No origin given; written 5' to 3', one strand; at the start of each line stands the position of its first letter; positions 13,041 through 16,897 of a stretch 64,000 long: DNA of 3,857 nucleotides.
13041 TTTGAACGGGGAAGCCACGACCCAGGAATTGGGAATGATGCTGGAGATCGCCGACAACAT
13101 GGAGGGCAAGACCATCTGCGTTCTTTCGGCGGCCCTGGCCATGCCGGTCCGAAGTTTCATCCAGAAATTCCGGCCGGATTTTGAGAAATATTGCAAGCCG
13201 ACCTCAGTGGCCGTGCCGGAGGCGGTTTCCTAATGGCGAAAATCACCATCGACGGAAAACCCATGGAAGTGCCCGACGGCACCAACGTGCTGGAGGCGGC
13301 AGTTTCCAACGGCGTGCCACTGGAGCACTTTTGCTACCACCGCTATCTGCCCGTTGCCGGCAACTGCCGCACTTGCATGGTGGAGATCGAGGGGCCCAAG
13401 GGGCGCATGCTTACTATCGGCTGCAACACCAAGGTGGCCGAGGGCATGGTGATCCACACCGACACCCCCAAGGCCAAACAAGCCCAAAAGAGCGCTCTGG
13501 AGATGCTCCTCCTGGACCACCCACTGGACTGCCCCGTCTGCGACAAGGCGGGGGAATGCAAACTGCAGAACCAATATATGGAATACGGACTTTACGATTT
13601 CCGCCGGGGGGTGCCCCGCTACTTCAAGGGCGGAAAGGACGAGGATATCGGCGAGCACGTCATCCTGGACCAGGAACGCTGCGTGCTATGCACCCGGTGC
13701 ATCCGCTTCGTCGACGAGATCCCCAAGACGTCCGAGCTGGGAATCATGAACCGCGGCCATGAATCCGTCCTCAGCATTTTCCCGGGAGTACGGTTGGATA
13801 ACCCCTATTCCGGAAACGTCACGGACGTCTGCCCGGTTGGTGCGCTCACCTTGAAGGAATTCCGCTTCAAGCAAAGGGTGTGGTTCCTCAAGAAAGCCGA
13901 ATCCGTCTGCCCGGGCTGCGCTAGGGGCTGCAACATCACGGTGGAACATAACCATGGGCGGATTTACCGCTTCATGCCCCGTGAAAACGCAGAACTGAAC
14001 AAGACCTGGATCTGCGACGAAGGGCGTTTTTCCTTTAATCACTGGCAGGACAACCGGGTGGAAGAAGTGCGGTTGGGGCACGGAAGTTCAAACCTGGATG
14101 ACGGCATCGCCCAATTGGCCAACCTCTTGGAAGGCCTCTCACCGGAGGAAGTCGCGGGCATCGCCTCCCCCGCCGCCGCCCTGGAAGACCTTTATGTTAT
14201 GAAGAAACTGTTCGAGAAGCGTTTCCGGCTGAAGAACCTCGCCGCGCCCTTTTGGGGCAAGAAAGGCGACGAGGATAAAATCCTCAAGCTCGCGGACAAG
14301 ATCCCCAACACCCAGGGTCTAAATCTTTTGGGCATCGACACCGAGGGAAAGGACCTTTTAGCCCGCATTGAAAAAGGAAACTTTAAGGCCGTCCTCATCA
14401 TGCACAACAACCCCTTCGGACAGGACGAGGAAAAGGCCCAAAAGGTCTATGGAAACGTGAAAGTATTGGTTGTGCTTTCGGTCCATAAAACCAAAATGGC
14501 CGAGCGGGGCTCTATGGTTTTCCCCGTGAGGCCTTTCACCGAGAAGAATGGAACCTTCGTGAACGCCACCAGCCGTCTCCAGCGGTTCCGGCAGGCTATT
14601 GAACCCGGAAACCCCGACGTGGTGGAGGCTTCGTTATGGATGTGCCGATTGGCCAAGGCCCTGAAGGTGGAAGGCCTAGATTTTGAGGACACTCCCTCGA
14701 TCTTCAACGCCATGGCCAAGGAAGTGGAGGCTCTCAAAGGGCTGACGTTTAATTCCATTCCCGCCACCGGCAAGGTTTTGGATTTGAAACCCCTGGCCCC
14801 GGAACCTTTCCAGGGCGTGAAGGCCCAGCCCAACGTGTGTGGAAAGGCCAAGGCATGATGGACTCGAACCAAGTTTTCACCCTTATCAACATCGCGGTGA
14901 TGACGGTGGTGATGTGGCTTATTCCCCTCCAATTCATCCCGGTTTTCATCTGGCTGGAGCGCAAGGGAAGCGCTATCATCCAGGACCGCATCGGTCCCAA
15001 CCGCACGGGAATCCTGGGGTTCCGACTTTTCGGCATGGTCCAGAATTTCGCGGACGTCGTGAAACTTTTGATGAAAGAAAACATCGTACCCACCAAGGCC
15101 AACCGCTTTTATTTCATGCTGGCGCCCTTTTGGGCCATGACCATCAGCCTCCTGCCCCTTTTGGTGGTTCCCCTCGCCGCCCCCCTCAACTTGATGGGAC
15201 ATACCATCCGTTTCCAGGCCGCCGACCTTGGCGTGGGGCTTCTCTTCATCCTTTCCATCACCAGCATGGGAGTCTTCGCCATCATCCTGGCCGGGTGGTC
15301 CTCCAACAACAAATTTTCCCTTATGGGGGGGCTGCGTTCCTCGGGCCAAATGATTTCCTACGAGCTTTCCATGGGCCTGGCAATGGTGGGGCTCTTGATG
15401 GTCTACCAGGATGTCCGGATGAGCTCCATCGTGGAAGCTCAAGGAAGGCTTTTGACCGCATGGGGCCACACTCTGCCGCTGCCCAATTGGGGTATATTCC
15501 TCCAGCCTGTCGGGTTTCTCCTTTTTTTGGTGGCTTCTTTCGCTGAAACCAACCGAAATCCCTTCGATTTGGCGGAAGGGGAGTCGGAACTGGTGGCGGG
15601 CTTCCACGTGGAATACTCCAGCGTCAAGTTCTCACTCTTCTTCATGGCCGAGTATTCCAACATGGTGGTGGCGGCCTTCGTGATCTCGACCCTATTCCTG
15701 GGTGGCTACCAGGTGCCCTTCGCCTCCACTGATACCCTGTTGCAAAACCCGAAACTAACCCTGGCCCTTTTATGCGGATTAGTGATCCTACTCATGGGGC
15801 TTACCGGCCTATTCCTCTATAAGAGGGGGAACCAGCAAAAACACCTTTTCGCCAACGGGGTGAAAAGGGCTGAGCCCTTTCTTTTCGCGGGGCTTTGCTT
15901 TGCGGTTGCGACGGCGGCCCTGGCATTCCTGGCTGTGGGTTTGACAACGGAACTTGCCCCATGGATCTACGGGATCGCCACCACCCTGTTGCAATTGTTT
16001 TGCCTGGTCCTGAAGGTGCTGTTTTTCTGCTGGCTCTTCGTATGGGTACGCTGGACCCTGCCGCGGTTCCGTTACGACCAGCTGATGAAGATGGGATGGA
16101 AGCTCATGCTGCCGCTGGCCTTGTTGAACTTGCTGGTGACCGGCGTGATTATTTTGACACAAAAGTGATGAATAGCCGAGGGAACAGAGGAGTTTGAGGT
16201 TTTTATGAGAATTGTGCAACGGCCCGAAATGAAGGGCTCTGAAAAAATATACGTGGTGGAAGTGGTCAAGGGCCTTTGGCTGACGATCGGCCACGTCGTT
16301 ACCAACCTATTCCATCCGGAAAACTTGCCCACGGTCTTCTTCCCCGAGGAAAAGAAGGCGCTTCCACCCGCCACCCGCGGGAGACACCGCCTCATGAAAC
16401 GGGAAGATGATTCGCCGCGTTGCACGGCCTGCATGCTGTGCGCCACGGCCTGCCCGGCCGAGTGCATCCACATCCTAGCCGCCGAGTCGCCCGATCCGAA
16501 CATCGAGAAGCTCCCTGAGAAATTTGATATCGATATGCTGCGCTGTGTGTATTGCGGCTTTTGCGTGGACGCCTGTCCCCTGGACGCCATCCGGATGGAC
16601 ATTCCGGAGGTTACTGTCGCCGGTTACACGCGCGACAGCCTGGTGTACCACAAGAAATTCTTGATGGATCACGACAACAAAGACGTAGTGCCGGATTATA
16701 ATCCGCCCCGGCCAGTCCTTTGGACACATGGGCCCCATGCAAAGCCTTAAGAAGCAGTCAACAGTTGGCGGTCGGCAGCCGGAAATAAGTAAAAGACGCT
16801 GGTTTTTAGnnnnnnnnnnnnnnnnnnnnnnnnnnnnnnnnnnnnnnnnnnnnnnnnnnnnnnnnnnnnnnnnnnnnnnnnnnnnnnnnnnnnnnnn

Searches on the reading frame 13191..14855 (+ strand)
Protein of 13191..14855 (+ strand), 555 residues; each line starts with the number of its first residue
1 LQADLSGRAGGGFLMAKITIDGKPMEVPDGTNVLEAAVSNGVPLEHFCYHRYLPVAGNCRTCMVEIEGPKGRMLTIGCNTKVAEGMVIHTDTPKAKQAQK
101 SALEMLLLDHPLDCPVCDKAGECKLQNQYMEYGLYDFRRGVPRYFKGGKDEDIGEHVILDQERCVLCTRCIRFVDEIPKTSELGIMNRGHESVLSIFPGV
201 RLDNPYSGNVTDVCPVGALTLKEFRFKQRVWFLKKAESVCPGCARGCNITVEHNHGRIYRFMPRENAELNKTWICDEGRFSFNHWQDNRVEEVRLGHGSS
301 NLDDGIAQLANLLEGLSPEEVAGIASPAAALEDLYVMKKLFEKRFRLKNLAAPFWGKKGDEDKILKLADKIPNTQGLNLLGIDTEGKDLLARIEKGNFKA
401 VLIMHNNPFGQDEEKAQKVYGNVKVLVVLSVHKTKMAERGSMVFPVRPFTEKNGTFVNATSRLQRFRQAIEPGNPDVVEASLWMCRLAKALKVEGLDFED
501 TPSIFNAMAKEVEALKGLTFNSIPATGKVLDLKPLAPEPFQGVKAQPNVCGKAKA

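Call 25: search_protein_families(library=pfam, proteins=[window:13191-14855:+])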
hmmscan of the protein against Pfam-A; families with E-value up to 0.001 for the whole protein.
window:13191-14855:+ (555 aa): 7 families
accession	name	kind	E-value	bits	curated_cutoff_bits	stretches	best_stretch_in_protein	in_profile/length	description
PF22117.2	Fer4_Nqo3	-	2e-22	79.6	27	1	154-220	1-67/67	NADH-quinone oxidoreductase subunit 3, ferredoxin-like domain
PF13510.11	Fer2_4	-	4.9e-17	62.2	22.8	1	17-92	5-81/82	2Fe-2S iron-sulfur cluster binding domain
PF10588.14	NADH-G_4Fe-4S_3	-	7.9e-16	57.8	27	1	99-135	1-37/40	NADH-ubiquinone oxidoreductase-G iron-sulfur binding region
PF00384.28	Molybdopterin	-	7.7e-12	45.3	24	1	388-472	249-336/353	Molybdopterin oxidoreductase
PF22151.2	Fer4_NDSU1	-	4.8e-09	36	23.8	1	233-282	1-50/51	NADH-ubiquinone oxidoreductase NDSU1/NuoG-like, 4Fe-4S domain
PF04879.21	Molybdop_Fe4S4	-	4.2e-08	33.5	22.7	1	234-284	2-52/55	Molybdopterin oxidoreductase Fe4S4 domain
PF00111.32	Fer2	-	4.4e-08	33.4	21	1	18-67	1-48/77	2Fe-2S iron-sulfur cluster binding domain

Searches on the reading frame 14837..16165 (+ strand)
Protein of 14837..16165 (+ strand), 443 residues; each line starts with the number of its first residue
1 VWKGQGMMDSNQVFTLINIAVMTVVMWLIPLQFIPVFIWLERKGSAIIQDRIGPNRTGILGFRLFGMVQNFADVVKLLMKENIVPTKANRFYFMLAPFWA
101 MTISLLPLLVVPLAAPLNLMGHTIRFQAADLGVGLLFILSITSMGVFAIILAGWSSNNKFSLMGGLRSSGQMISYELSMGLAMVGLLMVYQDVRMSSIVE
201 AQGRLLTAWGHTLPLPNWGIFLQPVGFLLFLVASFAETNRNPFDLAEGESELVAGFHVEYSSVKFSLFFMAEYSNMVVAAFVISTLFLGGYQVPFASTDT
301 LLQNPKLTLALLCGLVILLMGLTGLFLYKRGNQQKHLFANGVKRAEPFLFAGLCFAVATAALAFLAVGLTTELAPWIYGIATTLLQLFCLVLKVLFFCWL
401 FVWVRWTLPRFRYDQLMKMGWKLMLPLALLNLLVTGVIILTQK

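Call 25: search_protein_families(library=pfam, proteins=[window:14837-16165:+])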
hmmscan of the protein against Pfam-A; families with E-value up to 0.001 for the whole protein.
window:14837-16165:+ (443 aa): 1 family
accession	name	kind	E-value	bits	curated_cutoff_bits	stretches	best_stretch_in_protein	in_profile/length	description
PF00146.26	NADHdh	-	1.5e-103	346.7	27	1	24-435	5-297/298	NADH dehydrogenase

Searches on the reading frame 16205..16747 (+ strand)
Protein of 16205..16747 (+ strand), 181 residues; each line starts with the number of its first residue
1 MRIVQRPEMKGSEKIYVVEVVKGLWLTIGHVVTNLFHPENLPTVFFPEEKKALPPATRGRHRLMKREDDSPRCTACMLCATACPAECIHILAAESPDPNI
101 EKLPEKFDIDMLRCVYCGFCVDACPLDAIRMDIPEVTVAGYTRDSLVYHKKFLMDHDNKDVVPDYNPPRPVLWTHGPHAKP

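Call 57: search_protein_families(library=pfam, proteins=[window:16205-16747:+])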
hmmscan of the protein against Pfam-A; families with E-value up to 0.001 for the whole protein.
window:16205-16747:+ (181 aa): 11 families
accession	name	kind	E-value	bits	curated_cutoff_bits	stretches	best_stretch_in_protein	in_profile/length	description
PF00037.32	Fer4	-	5.8e-12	45.3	21.1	1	109-130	3-24/24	4Fe-4S binding domain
PF12838.12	Fer4_7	-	1.5e-09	38.6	27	1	72-128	1-52/52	4Fe-4S dicluster domain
PF13484.11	Fer4_16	-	2.1e-08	35.3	30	1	113-151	1-39/66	4Fe-4S double cluster binding domain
PF14697.11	Fer4_21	-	6.7e-08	33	35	1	70-89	38-58/59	4Fe-4S dicluster domain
PF13183.11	Fer4_8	-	9.6e-08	32.9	27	0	111-126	2-17/68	4Fe-4S dicluster domain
PF12797.12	Fer4_2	-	1.3e-07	31.5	24.5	0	68-85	5-22/22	4Fe-4S binding domain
PF13187.11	Fer4_9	-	1.1e-06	29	27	1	72-129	1-52/52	4Fe-4S dicluster domain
PF13237.11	Fer4_10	-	4.7e-06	26.9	25.5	1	68-125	4-53/53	4Fe-4S dicluster domain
PF12837.12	Fer4_6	-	1.1e-05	25.6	25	0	107-125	2-20/24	4Fe-4S binding domain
PF13534.11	Fer4_17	-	3.4e-05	24.7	22.2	0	113-129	1-17/61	4Fe-4S dicluster domain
PF12800.12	Fer4_4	-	8.7e-05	23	24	0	113-125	3-15/17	4Fe-4S binding domain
